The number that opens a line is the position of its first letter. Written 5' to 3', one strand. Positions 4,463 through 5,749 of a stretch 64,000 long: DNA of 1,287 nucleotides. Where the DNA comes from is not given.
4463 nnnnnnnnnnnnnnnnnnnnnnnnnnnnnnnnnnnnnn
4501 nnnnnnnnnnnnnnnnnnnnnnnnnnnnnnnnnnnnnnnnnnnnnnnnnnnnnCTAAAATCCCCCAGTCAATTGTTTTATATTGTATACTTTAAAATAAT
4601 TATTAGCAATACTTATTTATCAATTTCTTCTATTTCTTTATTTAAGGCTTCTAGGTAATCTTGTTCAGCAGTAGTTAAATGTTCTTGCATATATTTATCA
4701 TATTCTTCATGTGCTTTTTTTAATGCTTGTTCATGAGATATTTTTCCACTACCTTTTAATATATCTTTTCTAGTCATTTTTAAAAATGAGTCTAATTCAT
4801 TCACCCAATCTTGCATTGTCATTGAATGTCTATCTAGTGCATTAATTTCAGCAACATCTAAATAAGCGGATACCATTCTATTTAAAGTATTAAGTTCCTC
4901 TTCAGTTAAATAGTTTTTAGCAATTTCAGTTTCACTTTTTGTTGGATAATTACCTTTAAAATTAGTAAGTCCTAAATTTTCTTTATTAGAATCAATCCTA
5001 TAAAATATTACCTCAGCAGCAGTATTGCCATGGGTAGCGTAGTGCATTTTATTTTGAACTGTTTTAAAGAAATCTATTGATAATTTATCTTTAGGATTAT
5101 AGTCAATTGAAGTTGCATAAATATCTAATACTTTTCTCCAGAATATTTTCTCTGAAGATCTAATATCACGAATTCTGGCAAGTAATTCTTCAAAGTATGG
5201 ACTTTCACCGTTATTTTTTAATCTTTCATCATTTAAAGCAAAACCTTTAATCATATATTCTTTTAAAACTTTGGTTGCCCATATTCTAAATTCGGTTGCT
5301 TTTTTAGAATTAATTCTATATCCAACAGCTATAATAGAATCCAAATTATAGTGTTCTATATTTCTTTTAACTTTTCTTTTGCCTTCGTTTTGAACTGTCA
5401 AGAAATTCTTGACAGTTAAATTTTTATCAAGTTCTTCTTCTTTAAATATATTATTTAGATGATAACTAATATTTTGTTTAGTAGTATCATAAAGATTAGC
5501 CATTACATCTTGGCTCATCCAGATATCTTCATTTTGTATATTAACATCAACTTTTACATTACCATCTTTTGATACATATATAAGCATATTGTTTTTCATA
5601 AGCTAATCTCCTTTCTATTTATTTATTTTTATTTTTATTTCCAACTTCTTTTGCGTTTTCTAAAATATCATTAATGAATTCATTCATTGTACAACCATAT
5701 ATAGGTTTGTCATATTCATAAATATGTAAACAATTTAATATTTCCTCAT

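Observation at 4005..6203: Three-gene cargo module: unknown 194-aa (H/C motif) - RhuM-family - unknown 182-aa, co-directional inside the mobile element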

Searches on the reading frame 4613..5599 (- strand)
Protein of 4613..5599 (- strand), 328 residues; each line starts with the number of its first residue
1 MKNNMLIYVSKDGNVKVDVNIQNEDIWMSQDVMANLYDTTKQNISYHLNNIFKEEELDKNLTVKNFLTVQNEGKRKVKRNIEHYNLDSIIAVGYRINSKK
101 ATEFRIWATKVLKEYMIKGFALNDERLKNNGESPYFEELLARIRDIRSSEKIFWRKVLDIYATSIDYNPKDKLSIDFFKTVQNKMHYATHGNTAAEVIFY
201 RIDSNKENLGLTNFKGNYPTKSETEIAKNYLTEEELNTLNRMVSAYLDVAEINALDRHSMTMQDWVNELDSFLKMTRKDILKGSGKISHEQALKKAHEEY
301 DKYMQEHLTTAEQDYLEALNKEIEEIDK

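Call 3: search_protein_families(library=pfam, proteins=[window:4613-5599:-], max_evalue=1)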
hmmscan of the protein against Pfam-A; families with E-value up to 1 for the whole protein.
window:4613-5599:- (328 aa): 2 families
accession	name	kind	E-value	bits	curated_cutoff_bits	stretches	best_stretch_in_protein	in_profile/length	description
PF13310.11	Virulence_RhuM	-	8.9e-110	366.3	33.7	1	62-307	2-248/252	Virulence protein RhuM family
PF02498.22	Bro-N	-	0.031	15.3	25.6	1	18-111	3-93/96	BRO family, N-terminal domain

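Call 4: search_protein_families(library=padloc, proteins=[window:4613-5599:-], max_evalue=1)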
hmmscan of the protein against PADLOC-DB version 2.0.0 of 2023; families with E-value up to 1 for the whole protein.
window:4613-5599:- (328 aa): 38 families (the best 25 are shown)
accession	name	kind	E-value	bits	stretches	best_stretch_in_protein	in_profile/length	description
PDLC04843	PDC-S05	-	6.1e-143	474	1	2-321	5-321/330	-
PDLC04853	PDC-S05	-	2.2e-141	468.9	1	2-324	5-327/336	-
PDLC04851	PDC-S05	-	4.5e-133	441.6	1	2-322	9-334/342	-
PDLC04852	PDC-S05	-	6.5e-126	417.9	1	2-326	10-335/346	-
PDLC04868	PDC-S05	-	2.9e-123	409.2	1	2-324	5-331/335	-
PDLC04864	PDC-S05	-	2.3e-118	392.5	1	58-321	2-265/277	-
PDLC04871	PDC-S05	-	7.6e-106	352.8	1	2-325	130-455/468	-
PDLC04870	PDC-S05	-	5.9e-89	295.1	1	2-204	8-209/214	-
PDLC04876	PDC-S05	-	5.2e-70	232.7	1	2-164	7-171/174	-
PDLC04854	PDC-S05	-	2.4e-57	192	1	1-149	1-148/212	-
PDLC04872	PDC-S05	-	2.7e-57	190.8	1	2-133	4-135/152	-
PDLC04964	PDC-S23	-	3e-55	185.7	1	1-148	1-147/331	-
PDLC04965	PDC-S23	-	6e-55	184.9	1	1-146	1-146/327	-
PDLC04858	PDC-S05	-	3.7e-50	167.3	1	2-132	2-131/138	-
PDLC04879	PDC-S05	-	1.8e-46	156.9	1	2-126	4-126/285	-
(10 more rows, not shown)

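Call 5: search_protein_families(library=ncbifam, proteins=[window:4613-5599:-], max_evalue=1)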
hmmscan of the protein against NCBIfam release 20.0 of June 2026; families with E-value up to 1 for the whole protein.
window:4613-5599:- (328 aa): 1 family
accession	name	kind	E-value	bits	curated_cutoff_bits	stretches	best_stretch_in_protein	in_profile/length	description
TIGR04558.1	SoxH_rel_PQQ_1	hypoth_equivalog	0.044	12.9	300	1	259-314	189-243/285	quinoprotein relay system zinc metallohydrolase 1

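Call 6: search_protein_families(library=phrogs, proteins=[window:4613-5599:-], max_evalue=1)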
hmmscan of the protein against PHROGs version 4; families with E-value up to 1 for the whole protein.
window:4613-5599:- (328 aa): 6 families
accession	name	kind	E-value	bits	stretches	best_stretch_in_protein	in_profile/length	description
phrog_23341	-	unknown function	2.4e-06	28.1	1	18-121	9-102/252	-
phrog_9767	-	unknown function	0.068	14.4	1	271-311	56-96/114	-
phrog_28629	-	unknown function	0.078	13.9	1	53-112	28-87/168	-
phrog_38592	-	unknown function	0.1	14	1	49-93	5-49/81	-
phrog_17698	-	integration and excision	0.1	13.6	1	224-244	11-31/60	transposase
phrog_7347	-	unknown function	0.15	13.4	1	89-126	14-51/78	-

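Call 41: search_solved_structures(query=window:4613-5599:-, max_evalue=1)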
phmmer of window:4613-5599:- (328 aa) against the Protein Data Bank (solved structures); distinct sequences matched with E-value up to 1: 1.
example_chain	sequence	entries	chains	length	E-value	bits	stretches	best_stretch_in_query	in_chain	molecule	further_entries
3t6q_A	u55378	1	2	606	0.28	13.8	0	205-294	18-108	CD180 antigen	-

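Call 47: find_related_loci(query=window:4613-5599:-, collection=viral_contigs, flank=4000)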
Query window:4613-5599:- (328 aa) in viral_contigs; peptide patterns used: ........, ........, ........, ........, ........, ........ (x = any residue, [..] = any of these).
55 stretches matched a pattern; 52 encode a relative of the query (tblastn E <= 1e-3); 52 distinct loci.
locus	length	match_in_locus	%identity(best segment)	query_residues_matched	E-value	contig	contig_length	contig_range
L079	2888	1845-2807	62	3-326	3e-144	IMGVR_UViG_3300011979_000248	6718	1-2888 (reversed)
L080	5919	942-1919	55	2-328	1e-119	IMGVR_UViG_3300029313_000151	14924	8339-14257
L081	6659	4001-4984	51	3-328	2e-119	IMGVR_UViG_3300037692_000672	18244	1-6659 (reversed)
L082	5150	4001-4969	54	3-322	2e-116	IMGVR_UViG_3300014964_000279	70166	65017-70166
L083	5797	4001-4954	52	2-319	6e-113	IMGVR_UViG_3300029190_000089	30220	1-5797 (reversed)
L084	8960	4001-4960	51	2-321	2e-112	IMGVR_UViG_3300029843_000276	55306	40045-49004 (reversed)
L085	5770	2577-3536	51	2-321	1e-111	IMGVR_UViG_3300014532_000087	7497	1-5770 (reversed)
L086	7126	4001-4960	51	2-321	2e-111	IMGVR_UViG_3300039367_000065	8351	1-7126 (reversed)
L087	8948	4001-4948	53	1-319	3e-111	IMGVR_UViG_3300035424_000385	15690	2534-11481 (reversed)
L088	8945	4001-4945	52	2-319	2e-109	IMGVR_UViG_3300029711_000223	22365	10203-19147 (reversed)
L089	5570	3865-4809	50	2-319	1e-107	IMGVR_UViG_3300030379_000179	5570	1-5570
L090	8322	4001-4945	51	2-319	2e-107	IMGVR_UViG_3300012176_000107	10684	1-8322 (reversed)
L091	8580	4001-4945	51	2-319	2e-107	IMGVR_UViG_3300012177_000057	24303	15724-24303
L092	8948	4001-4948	51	3-321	9e-106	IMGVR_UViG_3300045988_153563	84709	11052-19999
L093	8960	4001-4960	49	2-321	4e-105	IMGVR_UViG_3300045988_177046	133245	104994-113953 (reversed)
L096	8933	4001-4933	49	3-319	3e-100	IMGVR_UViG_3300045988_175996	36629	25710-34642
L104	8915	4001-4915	48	6-303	3e-86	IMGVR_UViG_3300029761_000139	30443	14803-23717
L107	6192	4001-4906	48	5-303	6e-84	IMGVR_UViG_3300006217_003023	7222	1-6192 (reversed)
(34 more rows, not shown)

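Call 70: search_solved_structures(query=A5, max_evalue=10, show_alignments=2)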
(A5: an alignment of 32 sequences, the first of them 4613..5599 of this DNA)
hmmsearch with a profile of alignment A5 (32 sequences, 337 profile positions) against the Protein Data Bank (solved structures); distinct sequences matched with E-value up to 10: 3.
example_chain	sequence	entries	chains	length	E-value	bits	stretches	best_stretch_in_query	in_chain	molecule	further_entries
2bsk_B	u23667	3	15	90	0.83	11.8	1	240-273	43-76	MITOCHONDRIAL IMPORT INNER MEMBRANE TRANSLOCASE SUBUNIT TIM10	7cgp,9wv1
8qdr_A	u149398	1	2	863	2.1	10.5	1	116-154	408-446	Lipoxygenase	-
8qdq_A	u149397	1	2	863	2.1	10.5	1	116-154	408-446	Lipoxygenase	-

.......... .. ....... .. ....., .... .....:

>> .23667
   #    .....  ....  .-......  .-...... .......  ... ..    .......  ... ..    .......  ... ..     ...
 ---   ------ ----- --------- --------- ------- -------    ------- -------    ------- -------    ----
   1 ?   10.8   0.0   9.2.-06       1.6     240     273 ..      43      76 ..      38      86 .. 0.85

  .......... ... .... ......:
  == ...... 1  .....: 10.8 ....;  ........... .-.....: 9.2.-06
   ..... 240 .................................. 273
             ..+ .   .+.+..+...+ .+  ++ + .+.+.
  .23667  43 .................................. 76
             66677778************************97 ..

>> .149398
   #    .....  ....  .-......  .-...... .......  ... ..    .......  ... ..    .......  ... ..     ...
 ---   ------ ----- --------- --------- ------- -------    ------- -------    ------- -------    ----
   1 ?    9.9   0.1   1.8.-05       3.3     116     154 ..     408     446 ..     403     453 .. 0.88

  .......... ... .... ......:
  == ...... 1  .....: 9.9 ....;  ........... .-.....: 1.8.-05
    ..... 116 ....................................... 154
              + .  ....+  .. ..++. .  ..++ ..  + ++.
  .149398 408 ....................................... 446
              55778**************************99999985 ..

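Call 90: find_homologous_proteins(query=window:4613-5599:-, max_evalue=1e-60)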
Query window:4613-5599:- (328 aa): 7953 proteins with E <= 1e-60 among 8000 candidates; the best 120 are listed.
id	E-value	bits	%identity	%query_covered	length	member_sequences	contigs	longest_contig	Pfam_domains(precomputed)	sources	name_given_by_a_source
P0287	1.5e-210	716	100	100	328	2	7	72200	PF13310.12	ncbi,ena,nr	ncbi:MAG: virulence RhuM family protein [Bacilli bacterium]|nr:virulence RhuM family protein [Bacill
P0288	6.1e-198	674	94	99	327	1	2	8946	PF13310.12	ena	-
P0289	7.2e-198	674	93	100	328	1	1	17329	PF13310.12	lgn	-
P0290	1.4e-197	673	93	100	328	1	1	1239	PF13310.12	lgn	-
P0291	2.1e-197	673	93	100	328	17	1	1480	PF13310.12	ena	-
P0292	5.0e-196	668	92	100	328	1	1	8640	PF13310.12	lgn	-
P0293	7.4e-196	668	92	100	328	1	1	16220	PF13310.12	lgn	-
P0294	6.8e-195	664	92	100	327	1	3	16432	PF13310.12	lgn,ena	-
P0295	9.5e-195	664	92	100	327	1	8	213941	PF13310.12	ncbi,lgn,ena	-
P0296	6.3e-194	661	92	100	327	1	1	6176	PF13310.12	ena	-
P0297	5.6e-191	652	91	100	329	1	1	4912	PF13310.12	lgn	-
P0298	1.1e-190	651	91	100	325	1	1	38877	PF13310.12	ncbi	-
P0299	3.6e-190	649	90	100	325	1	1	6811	PF13310.12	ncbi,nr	ncbi:MAG: virulence RhuM family protein [Bacilli bacterium]|nr:virulence RhuM family protein [Bacill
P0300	1.6e-189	647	90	100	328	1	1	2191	PF13310.12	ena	-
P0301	2.2e-189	646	91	100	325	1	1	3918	PF13310.12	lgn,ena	-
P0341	4.2e-186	636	88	100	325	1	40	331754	PF13310.12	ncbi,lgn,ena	-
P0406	7.5e-183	625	88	99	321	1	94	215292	PF13310.12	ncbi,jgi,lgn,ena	-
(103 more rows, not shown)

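Call 91: find_encoding_contigs(protein=P0406, flank=5000, max_places=10)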
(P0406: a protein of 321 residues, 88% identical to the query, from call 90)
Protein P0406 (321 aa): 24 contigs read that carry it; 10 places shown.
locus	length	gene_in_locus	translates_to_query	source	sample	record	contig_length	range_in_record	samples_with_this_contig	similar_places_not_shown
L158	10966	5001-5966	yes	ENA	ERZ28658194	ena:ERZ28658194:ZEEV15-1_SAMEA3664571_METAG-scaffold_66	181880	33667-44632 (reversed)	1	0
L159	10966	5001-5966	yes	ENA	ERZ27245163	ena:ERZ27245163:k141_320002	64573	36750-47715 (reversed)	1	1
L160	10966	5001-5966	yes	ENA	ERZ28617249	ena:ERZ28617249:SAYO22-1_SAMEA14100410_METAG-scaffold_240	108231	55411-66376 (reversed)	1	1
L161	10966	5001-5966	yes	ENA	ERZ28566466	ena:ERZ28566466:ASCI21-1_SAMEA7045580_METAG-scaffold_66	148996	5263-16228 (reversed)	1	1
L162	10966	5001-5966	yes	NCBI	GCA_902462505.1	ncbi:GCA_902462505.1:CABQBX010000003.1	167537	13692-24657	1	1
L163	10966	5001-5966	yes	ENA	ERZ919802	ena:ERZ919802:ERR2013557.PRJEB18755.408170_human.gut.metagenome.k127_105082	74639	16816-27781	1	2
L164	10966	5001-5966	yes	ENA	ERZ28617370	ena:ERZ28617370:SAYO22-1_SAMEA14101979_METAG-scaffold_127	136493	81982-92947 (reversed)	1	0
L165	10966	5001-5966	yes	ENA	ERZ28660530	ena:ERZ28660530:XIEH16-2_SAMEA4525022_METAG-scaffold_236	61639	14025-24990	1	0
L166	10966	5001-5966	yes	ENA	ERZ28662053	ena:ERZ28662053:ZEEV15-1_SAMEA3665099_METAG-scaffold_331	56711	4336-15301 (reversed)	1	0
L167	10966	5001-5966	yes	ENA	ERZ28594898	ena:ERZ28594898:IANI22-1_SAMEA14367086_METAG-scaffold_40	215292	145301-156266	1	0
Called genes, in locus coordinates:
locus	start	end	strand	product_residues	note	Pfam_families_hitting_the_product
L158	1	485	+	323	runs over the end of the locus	-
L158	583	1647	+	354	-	PF13354:Beta-lactamase2 (weak), PF00768:Peptidase_S11, PF07943:PBP5_C (weak)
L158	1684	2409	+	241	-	PF01479:S4, PF00849:PseudoU_synth_2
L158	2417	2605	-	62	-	PF13370:Fer4_13, PF13459:Fer4_15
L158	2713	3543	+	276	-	-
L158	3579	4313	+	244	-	PF09560:Spore_YunB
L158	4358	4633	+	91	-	PF06265:YutD-like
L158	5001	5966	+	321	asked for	PF13310:Virulence_RhuM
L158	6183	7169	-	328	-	PF13379:NMT1_2, PF09084:NMT1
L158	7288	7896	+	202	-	-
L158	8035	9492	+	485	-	-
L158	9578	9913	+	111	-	PF01740:STAS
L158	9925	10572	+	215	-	PF04542:Sigma70_r2, PF04539:Sigma70_r3, PF04545:Sigma70_r4 (weak)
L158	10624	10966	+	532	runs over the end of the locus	PF00005:ABC_tran, PF02463:SMC_N (faint), PF13304:AAA_21 (faint), PF12848:ABC_tran_Xtn, PF00005:ABC_tran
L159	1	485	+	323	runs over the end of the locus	-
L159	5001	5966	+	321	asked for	PF13310:Virulence_RhuM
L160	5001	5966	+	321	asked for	PF13310:Virulence_RhuM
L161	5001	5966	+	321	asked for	PF13310:Virulence_RhuM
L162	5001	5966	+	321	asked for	PF13310:Virulence_RhuM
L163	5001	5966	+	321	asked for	PF13310:Virulence_RhuM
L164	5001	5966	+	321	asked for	PF13310:Virulence_RhuM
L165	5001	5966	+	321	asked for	PF13310:Virulence_RhuM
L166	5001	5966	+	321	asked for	PF13310:Virulence_RhuM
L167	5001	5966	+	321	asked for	PF13310:Virulence_RhuM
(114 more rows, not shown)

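Call 92: find_encoding_contigs(protein=P0341, flank=5000, max_places=10)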
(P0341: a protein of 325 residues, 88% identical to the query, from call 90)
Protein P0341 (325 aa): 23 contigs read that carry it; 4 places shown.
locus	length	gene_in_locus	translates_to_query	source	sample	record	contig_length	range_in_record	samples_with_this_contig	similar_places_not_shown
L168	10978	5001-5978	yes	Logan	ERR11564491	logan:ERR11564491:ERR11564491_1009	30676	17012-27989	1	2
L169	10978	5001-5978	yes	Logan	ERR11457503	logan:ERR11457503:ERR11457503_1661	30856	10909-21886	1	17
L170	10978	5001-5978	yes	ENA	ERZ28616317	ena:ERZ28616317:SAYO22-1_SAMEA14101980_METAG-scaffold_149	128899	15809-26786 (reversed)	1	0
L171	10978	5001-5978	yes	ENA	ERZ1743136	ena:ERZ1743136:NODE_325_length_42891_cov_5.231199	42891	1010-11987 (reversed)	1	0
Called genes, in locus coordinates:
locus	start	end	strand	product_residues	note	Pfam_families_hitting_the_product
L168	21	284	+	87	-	-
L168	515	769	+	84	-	PF13730:HTH_36, PF12802:MarR_2 (weak)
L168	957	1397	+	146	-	-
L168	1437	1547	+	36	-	-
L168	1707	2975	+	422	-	PF00239:Resolvase, PF13408:Zn_ribbon_recom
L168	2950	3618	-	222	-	PF00528:BPD_transp_1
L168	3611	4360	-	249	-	PF00005:ABC_tran, PF13304:AAA_21 (faint)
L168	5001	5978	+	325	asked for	PF13310:Virulence_RhuM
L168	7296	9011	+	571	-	PF00239:Resolvase, PF07508:Recombinase, PF13408:Zn_ribbon_recom (weak)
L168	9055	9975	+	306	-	PF23441:SDR, PF00106:adh_short, PF08659:KR, PF13561:adh_short_C2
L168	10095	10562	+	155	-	PF11188:DUF2975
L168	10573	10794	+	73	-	PF13443:HTH_26, PF01381:HTH_3 (weak)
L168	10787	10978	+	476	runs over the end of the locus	PF13687:DUF4153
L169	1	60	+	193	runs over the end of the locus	PF04203:Sortase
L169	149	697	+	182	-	-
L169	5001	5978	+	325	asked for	PF13310:Virulence_RhuM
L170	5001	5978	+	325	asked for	PF13310:Virulence_RhuM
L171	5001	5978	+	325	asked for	PF13310:Virulence_RhuM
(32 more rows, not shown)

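Call 96: search_protein_families(library=pfam, proteins=[L088:2082-3980:+, L088:4983-8039:+, L104:2200-3975:+, L104:5050-6306:+, L107:5013-6155:+, L096:3062-3964:+, L096:5038-6012:+, L104:6943-8913:+], max_evalue=0.00001)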
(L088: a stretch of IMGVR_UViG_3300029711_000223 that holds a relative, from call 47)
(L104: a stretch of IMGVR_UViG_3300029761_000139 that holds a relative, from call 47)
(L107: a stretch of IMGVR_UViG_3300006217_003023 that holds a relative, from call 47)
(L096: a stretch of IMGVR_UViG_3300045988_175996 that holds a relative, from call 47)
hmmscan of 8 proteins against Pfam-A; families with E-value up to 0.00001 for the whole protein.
L088:2082-3980:+ (633 aa): 1 family
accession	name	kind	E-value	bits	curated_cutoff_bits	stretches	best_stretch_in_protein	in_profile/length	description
PF01555.25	N6_N4_Mtase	-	1.1e-40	140.4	26.7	1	124-448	1-211/221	DNA methylase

L088:4983-8039:+ (1019 aa): 3 families
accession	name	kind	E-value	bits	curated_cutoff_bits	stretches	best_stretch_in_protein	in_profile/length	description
PF19778.5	RE_endonuc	-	2.2e-33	114.8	23.4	1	901-1009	2-107/108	Endonuclease domain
PF04851.21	ResIII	-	1.3e-12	48.4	22.5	1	88-197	25-124/164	Type III restriction enzyme, res subunit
PF00270.35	DEAD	-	8.1e-07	29.4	26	1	89-265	17-161/167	DEAD/DEAH box helicase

L104:2200-3975:+ (592 aa): 3 families
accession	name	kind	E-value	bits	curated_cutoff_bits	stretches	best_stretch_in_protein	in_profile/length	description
PF02384.22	N6_Mtase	-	4.8e-53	180.9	20.4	1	168-490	5-305/311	N-6 DNA Methylase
PF12161.14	HsdM_N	-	7.6e-24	85.3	24.5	1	19-152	3-135/135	HsdM N-terminal domain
PF07669.17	Eco57I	-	6.1e-08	33.4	25.3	1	290-395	71-169/171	Eco57I restriction-modification methylase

L104:5050-6306:+ (419 aa): 1 family
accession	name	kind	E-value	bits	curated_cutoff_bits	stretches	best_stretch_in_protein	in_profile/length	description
PF01420.25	Methylase_S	-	1.3e-06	29.2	22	0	225-400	1-167/168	Type I restriction modification DNA specificity domain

L107:5013-6155:+ (381 aa): 3 families
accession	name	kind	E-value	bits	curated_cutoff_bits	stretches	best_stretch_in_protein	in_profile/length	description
PF00589.27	Phage_integrase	-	1.8e-19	70.6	27.1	1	182-349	4-169/172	Phage integrase family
PF14659.12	Phage_int_SAM_3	-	6.4e-16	58.8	22.6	1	68-123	2-57/58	Phage integrase, N-terminal SAM-like domain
PF14657.12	Arm-DNA-bind_4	-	6.9e-14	51.6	22.3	1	22-63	2-45/47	Arm DNA-binding domain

L096:3062-3964:+ (301 aa): 1 family
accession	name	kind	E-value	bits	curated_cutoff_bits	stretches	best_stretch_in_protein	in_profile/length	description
PF10546.14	P63C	-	4e-32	111.1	26.1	1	159-252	1-93/93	P63C domain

L096:5038-6012:+ (325 aa): 0 families

L104:6943-8913:+ (657 aa): 4 families
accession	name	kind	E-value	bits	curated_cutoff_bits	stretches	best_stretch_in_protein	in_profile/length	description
PF18766.7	SWI2_SNF2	-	2.1e-25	90.1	26.7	1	286-438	1-143/221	SWI2/SNF2 ATPase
PF04851.21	ResIII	-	4.5e-15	56.4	22.5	1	283-434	4-146/164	Type III restriction enzyme, res subunit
PF04313.20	HSDR_N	-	5.1e-14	53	25.1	1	118-212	103-196/198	Type I restriction enzyme R protein N terminus (HSDR_N)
PF00270.35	DEAD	-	1.4e-08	35.1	26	1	303-490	13-163/167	DEAD/DEAH box helicase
